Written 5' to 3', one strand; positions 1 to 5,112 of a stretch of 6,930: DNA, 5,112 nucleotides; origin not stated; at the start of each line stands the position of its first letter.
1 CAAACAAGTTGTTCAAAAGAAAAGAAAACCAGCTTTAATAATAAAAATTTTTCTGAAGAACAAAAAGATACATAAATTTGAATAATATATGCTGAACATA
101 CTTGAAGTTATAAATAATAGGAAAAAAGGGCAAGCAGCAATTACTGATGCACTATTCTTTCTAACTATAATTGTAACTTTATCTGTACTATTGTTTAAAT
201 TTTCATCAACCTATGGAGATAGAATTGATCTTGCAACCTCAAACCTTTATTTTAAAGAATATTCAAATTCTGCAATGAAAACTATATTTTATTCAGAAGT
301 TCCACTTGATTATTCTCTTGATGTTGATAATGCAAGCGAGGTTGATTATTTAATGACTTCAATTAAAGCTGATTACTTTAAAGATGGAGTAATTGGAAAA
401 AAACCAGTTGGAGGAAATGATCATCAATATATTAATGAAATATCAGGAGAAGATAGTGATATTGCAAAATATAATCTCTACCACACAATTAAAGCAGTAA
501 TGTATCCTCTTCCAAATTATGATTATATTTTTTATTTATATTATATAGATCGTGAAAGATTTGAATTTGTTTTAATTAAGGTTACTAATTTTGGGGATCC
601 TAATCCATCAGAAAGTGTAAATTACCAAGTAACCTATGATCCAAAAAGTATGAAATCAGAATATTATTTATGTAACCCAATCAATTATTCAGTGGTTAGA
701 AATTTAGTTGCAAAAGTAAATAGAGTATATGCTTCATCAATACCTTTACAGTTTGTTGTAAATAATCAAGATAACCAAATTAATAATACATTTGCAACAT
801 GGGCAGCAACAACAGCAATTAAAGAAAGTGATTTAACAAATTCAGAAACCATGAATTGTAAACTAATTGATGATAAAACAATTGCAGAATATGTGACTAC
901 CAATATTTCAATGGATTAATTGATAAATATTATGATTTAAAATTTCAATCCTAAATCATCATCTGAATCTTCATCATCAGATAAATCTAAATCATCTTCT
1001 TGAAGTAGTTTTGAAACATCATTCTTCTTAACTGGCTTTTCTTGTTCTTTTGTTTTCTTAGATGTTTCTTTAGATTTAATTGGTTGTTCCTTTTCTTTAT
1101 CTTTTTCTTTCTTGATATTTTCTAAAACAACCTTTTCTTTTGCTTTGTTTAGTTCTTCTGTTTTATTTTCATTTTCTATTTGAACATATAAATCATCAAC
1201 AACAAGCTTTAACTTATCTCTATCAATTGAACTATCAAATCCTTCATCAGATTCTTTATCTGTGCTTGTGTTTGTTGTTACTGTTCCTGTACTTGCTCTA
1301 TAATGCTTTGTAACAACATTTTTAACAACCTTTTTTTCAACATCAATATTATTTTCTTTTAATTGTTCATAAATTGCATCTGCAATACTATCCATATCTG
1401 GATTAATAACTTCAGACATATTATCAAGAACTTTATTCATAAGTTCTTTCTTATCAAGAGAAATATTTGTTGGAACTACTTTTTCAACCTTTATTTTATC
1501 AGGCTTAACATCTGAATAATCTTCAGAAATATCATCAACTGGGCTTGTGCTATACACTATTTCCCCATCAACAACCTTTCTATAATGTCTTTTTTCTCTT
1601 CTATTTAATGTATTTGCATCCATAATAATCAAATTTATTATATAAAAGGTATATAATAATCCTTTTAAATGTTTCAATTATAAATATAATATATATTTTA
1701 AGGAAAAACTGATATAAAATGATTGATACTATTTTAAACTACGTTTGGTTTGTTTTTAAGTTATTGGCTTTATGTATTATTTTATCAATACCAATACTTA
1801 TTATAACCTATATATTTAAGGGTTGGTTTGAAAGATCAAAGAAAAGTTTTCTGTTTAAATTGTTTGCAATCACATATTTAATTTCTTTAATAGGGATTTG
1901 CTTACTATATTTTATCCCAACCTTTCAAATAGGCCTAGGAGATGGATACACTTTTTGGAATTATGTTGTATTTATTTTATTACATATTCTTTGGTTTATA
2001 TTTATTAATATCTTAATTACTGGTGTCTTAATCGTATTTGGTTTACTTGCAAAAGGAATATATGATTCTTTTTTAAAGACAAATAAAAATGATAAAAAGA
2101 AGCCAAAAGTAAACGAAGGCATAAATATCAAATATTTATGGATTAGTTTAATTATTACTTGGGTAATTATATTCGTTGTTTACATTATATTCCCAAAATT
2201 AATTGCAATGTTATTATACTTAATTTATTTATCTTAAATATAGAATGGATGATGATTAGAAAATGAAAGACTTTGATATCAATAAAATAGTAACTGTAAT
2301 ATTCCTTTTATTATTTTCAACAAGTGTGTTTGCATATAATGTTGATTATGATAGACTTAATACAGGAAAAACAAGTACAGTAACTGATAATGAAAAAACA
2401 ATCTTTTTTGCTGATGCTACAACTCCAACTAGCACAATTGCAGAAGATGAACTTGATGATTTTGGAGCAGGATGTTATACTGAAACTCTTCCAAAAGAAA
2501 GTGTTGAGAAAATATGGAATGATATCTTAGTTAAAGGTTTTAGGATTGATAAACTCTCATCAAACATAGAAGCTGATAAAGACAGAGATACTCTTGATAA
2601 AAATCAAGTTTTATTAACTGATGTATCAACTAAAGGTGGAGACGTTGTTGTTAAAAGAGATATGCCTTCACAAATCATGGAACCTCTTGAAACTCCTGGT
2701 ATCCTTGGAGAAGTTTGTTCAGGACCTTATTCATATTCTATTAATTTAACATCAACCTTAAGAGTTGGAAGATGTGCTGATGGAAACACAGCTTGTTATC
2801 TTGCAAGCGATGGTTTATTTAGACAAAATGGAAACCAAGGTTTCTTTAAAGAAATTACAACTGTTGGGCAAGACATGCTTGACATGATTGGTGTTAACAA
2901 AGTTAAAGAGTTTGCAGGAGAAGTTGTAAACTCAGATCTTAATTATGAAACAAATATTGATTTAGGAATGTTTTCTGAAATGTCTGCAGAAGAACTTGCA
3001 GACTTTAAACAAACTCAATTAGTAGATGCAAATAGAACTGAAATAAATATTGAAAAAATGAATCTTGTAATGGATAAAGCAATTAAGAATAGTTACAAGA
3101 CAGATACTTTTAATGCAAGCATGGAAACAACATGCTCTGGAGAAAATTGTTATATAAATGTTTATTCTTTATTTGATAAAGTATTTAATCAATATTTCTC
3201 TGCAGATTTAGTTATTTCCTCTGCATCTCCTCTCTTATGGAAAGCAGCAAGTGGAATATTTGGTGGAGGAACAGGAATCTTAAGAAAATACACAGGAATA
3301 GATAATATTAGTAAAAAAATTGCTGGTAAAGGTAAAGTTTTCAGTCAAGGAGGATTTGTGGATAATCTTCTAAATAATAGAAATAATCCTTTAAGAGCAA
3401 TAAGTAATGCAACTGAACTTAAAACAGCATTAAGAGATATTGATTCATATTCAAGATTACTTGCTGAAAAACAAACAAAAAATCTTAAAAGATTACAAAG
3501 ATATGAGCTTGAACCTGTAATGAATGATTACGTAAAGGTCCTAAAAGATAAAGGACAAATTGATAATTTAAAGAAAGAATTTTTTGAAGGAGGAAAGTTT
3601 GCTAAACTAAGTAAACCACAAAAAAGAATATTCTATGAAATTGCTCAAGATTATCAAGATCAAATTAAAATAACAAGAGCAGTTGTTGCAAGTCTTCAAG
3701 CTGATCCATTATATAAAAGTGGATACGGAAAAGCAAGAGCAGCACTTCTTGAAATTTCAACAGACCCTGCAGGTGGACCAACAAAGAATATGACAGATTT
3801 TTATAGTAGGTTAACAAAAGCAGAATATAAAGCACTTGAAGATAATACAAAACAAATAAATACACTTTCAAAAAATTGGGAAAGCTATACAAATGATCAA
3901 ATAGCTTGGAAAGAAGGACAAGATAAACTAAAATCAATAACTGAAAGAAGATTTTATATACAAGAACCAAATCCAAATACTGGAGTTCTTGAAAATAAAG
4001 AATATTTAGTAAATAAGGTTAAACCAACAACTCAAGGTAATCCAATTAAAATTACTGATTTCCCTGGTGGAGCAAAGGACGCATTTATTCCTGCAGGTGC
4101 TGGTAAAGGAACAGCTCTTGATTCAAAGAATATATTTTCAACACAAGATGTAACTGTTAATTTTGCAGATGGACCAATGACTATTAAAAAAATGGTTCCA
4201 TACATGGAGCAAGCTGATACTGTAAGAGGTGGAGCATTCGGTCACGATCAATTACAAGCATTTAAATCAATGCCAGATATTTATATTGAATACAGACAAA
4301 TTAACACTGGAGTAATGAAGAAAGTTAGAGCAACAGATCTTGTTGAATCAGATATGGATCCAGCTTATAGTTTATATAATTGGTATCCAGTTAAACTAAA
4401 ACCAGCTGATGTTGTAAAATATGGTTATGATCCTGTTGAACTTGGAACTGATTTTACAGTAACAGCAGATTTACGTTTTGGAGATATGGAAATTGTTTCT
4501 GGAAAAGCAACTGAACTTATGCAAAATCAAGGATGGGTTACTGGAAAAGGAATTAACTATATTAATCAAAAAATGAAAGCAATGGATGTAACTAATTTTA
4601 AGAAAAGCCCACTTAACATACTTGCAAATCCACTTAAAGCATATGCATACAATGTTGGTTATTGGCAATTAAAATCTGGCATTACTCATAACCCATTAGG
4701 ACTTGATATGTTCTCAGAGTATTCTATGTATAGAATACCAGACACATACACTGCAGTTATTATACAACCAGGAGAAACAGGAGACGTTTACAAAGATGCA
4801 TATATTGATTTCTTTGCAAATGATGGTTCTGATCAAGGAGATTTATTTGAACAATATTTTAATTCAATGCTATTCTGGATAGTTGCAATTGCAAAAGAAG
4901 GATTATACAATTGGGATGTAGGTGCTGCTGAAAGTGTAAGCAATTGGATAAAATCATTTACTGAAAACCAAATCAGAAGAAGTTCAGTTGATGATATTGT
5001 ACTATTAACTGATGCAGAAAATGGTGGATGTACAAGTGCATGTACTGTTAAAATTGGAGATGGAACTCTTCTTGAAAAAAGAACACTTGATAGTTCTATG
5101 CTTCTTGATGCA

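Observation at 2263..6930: Unlisted giant ORF fills two thirds of the window: at least 1556 codons, signal peptide, no recognisable family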

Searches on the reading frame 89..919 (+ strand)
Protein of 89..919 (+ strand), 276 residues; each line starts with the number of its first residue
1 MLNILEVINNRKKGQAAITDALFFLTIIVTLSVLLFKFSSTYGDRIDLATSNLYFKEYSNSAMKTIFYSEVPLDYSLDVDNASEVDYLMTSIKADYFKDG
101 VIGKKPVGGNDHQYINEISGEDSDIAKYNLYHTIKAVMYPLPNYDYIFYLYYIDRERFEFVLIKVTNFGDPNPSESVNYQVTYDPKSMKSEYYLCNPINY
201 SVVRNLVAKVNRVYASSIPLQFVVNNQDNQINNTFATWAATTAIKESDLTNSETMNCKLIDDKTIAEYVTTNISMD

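Call 4: search_protein_families(library=pfam, proteins=[window:89-919:+], max_evalue=1)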
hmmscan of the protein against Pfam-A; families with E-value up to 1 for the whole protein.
window:89-919:+ (276 aa): 0 families

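Call 5: search_protein_families(library=ncbifam, proteins=[window:89-919:+], max_evalue=1)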
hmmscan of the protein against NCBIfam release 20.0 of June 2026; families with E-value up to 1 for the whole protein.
window:89-919:+ (276 aa): 0 families

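Call 8: search_protein_families(library=phrogs, proteins=[window:89-919:+], max_evalue=1)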
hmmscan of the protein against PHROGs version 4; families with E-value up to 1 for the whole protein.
window:89-919:+ (276 aa): 0 families

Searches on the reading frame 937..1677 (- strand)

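Call 4: search_protein_families(library=pfam, proteins=[window:937-1677:-], max_evalue=1)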
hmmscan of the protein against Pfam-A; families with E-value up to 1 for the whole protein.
window:937-1677:- (246 aa): 0 families

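Call 5: search_protein_families(library=ncbifam, proteins=[window:937-1677:-], max_evalue=1)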
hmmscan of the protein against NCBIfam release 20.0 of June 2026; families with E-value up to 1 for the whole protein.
window:937-1677:- (246 aa): 0 families

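Call 8: search_protein_families(library=phrogs, proteins=[window:937-1677:-], max_evalue=1)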
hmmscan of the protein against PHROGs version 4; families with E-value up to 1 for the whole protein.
window:937-1677:- (246 aa): 2 families
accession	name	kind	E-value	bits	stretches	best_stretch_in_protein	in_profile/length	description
phrog_168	-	DNA, RNA and nucleotide metabolism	0.14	12.8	1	95-192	166-267/314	clamp loader of DNA polymerase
phrog_33913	-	unknown function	0.16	13.2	1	101-127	23-49/55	-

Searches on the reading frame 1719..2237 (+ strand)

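Call 4: search_protein_families(library=pfam, proteins=[window:1719-2237:+], max_evalue=1)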
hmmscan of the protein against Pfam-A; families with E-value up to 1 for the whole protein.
window:1719-2237:+ (172 aa): 2 families
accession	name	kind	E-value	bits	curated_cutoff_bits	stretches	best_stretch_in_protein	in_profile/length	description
PF06789.17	MINAR1_C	-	0.27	11.7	25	1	115-157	119-158/160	MINAR1 C-terminal domain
PF00487.30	FA_desaturase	-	0.38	10.9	29.7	1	106-169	104-166/253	Fatty acid desaturase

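Call 5: search_protein_families(library=ncbifam, proteins=[window:1719-2237:+], max_evalue=1)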
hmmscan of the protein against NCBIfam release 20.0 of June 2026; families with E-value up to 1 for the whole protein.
window:1719-2237:+ (172 aa): 0 families

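Call 8: search_protein_families(library=phrogs, proteins=[window:1719-2237:+], max_evalue=1)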
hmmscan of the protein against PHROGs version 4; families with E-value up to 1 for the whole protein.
window:1719-2237:+ (172 aa): 1 family
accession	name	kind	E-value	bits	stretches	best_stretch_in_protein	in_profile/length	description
phrog_1299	-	lysis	0.13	13.1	1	96-133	60-95/100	holin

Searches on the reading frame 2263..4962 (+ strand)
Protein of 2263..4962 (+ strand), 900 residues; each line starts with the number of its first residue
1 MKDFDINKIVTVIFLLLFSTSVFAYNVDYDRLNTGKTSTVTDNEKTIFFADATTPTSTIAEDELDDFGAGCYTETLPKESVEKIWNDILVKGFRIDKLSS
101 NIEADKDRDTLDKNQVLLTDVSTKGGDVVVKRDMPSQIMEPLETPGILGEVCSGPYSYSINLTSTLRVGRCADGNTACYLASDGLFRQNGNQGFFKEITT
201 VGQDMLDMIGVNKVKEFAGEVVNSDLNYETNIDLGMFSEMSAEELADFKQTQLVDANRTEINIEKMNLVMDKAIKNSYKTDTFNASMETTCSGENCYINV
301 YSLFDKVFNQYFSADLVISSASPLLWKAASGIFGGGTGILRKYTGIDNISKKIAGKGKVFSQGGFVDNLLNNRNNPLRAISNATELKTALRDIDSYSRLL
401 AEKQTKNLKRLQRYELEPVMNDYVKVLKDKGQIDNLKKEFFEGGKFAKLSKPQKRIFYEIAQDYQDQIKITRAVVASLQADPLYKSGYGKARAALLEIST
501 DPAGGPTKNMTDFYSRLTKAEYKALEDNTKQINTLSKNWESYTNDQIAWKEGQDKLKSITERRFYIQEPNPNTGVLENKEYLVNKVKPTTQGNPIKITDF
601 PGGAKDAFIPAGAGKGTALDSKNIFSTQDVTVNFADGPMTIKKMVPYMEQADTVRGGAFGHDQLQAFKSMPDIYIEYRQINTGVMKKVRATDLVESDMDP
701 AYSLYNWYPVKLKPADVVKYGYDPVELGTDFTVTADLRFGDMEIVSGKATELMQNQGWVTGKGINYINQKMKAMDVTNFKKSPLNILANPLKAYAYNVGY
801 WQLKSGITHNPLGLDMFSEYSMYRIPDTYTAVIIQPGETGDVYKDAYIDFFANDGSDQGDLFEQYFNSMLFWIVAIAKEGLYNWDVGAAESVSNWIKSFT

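Call 47: predict_structure(alignment_id=A2)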
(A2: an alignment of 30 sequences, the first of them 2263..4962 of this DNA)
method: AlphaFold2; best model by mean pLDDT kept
length: 900 residues; sequences in the alignment: 30
mean_pLDDT: 55.2   pTM: 0.46
mean pLDDT of the five models: 55.2, 54.8, 53.4, 52.0, 51.6
residues with pLDDT >= 90: 41; 70-90: 275; 50-70: 87; < 50: 497
segments of 3 or more residues with pLDDT < 50: 1-100, 109-136, 145-236, 238-240, 251-346, 351-359, 601-607, 609-622, 760-794, 796-900
pLDDT, mean of each block of 10 residues (from residue 1): 37 34 28 27 25 30 29 38 40 41 52 47 43 48 48 36 33 38 31 36 39 39 37 45 52 42 42 33 28 29 29 29 33 41 48 47 62 59 78 85 87 87 87 77 69 78 88 88 91 80 61 91 89 86 82 72 71 66 74 70 44 32 69 91 83 84 87 86 81 84 87 84 81 85 85 61 34 37 39 45 42 39 38 32 27 31 36 37 39 35
secondary structure, 60 per line:
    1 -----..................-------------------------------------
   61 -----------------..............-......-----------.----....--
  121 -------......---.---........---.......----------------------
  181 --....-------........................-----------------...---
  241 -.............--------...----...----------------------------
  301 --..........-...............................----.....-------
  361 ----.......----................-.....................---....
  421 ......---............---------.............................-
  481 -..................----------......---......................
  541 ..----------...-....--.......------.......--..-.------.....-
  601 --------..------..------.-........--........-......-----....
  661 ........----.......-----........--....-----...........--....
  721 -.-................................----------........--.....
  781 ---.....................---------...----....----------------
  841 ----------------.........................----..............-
elements in order (helices of 4 or more, strands of 3 or more residues): H6-23 H78-91 E93-98 E115-118 E128-133 H141-148 E152-158 H183-186 H194-217 H242-254 H303-312 H314-344 H349-353 H365-371 H376-391 H393-413 H417-426 H430-441 H451-479 H482-499 H510-515 H519-542 H557-560 E563-569 E576-582 E627-634 E637-644 E646-651 E657-660 H661-668 E673-679 E685-689 E704-714 H717-720 H724-755 H766-773 H776-780 H784-804 E821-824 H857-881 H886-899

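Call 51: fold_search(model_id=the predicted structure, library=pdb)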
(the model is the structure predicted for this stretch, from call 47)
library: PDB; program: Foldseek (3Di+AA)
matches with E <= 10: 73; with E <= 0.001: 0
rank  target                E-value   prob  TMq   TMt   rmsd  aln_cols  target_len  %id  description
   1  7c7z_A                4.8e-02  0.15  0.08  0.15  20.5       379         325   11  Crystal structure of the flagellar junction protein FlgL from Legionella pneumophila (released 2020-08-12)
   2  5ziz_A                7.0e-02  0.11  0.06  0.14  20.5       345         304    9  Crystal structure of Xanthomonas campestris FlgL (space group H3) (released 2018-10-17)
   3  5yti                  7.3e-02  0.12  0.07  0.15  22.6       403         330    9  Crystal structure of flagellar hook associated protein-3 (HAP-3: Q5ZW61_LEGPH) from Legionella pneumophila (released 2018-01-17)
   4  9iwq                  1.1e-01  0.15  0.10  0.18  29.5       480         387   11  Salmonella enterica serovar Typhimurium FliC(G426A)delta(204-292) forming the L-type straight filament (released 2024-08-07)
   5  7c7z_B                1.1e-01  0.09  0.07  0.14  22.3       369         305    9  Crystal structure of the flagellar junction protein FlgL from Legionella pneumophila (released 2020-08-12)
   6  5ziz_B                1.4e-01  0.08  0.06  0.15  22.0       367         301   10  Crystal structure of Xanthomonas campestris FlgL (space group H3) (released 2018-10-17)
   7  6njs                  1.4e-01  0.11  0.08  0.11  18.2       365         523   11  Stat3 Core in complex with compound SD36 (released 2019-12-04)
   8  5zj0                  1.4e-01  0.08  0.07  0.14  21.9       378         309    9  Crystal structure of Xanthomonas campestris FlgL (space group C2) (released 2018-10-17)
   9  6qgi                  3.3e-01  0.06  0.06  0.10  27.8       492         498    9  Crystal structure of VP5 from Haloarchaeal pleomorphic virus 2 (released 2019-02-27)
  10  9ifx_A                5.1e-01  0.11  0.08  0.12  19.9       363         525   11  Beta-hairpin macrocyclic peptide in complex with STAT1 (released 2026-02-18)
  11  6tlc_A                5.1e-01  0.08  0.08  0.11  19.4       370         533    9  Unphosphorylated human STAT3 in complex with MS3-6 monobody (released 2020-07-22)
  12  6j7v                  6.2e-01  0.04  0.06  0.10  29.3       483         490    9  Structure of HRPV6 VP5 fitted in the cryoEM density of the spike (released 2019-03-06)
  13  9atl_A                6.5e-01  0.08  0.10  0.19  30.4       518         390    8  Cryo-EM of Stenotrophomonas maltophilia flagellum (released 2024-11-13)
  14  8v3b_a                7.5e-01  0.08  0.07  0.11  18.9       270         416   11  Computational Designed Nanocage O43_129_+4 (released 2024-03-13)
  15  6qgl_A                8.2e-01  0.02  0.05  0.08  29.7       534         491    7  Crystal structure of VP5 from Haloarchaeal pleomorphic virus 6 (released 2019-02-27)
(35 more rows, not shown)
